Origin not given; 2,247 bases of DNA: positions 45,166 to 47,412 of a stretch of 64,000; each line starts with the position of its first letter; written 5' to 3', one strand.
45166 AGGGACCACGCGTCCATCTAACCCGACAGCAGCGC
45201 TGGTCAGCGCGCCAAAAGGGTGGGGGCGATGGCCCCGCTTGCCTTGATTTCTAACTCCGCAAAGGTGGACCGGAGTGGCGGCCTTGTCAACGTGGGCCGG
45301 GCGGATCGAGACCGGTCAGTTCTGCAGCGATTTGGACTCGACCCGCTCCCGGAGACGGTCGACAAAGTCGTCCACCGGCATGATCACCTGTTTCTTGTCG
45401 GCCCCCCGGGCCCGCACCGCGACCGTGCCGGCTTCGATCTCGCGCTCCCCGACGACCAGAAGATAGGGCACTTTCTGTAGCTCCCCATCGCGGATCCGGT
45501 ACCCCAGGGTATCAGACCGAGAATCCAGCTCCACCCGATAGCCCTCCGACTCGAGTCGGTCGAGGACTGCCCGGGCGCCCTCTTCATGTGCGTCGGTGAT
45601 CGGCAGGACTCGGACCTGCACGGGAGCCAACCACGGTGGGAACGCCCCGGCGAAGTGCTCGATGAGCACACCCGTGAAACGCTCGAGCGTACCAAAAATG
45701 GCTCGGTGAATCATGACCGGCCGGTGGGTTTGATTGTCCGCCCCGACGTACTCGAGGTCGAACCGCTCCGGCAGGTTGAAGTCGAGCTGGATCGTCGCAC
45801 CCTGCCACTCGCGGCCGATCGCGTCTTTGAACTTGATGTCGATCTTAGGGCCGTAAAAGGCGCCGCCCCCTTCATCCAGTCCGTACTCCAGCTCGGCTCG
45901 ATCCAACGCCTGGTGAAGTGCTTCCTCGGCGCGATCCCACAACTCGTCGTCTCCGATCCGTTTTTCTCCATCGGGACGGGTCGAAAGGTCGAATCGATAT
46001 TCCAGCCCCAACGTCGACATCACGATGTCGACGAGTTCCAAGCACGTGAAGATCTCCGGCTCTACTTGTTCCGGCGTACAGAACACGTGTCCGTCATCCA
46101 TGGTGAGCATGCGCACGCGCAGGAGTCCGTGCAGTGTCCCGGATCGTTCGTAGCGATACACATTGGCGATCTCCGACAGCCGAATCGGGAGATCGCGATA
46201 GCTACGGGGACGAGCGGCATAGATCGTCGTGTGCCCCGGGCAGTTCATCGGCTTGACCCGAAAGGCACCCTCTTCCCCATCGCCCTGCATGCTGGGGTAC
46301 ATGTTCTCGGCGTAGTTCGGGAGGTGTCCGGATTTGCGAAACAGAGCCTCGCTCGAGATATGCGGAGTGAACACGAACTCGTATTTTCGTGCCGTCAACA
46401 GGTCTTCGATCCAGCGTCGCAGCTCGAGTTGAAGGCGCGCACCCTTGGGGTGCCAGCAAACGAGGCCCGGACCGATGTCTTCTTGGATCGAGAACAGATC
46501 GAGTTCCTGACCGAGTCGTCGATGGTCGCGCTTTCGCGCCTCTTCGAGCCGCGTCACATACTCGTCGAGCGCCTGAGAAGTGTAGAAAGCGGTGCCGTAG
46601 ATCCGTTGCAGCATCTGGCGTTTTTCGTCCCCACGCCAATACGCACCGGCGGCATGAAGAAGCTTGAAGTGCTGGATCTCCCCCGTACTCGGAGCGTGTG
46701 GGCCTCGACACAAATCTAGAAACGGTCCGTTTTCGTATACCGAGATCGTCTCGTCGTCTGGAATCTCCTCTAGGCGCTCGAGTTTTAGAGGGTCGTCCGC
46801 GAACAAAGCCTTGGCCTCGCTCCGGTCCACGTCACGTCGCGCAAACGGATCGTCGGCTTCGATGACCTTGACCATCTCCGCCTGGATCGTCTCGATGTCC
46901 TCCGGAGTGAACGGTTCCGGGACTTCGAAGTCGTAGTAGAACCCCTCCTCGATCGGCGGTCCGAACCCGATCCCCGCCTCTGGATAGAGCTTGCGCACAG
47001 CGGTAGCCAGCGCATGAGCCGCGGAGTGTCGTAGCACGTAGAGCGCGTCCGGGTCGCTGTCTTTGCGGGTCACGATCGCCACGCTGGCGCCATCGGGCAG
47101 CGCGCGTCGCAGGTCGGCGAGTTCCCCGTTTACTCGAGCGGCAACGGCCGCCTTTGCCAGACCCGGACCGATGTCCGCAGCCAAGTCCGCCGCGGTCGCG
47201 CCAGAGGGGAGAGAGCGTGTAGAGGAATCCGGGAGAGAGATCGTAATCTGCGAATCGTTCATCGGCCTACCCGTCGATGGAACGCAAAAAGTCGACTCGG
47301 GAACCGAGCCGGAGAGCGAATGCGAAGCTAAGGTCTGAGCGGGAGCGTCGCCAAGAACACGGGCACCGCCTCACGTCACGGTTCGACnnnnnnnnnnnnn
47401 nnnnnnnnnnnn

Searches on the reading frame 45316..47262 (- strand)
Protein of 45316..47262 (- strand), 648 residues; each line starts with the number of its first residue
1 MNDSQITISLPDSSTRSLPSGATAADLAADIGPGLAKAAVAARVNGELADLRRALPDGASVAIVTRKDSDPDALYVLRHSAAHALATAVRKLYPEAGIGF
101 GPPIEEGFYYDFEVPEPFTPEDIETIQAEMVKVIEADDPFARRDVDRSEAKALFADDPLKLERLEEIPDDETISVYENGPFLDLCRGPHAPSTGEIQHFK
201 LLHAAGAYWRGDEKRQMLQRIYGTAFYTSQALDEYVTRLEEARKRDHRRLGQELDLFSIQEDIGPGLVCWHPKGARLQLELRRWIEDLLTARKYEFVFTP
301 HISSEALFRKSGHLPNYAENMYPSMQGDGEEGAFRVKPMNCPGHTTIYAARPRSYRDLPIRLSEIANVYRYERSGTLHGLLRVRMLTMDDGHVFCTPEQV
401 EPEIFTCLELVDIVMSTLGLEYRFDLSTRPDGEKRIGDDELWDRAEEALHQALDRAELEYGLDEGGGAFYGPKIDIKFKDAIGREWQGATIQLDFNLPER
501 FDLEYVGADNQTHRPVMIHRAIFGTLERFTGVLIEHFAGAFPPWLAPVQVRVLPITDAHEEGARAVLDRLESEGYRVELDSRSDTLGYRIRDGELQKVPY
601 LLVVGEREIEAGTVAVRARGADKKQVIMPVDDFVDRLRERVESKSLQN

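Call 91: search_protein_families(library=pfam, proteins=[window:45316-47262:-], max_evalue=0.00001)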
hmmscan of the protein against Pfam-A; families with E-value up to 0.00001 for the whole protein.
window:45316-47262:- (648 aa): 4 families
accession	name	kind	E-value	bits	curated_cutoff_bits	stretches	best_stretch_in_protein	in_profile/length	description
PF00587.30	tRNA-synt_2b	-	2.2e-42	145.5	29.3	1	331-537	8-179/179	tRNA synthetase class II core domain (G, H, P, S and T)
PF03129.25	HGTP_anticodon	-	5.6e-23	81.3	21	1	549-640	1-94/94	Anticodon binding domain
PF07973.19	tRNA_SAD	-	5e-16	58.8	24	1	173-222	1-44/44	Threonyl and Alanyl tRNA synthetase second additional domain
PF02824.27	TGS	-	1.3e-15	57.6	22.2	1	6-65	1-60/60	TGS domain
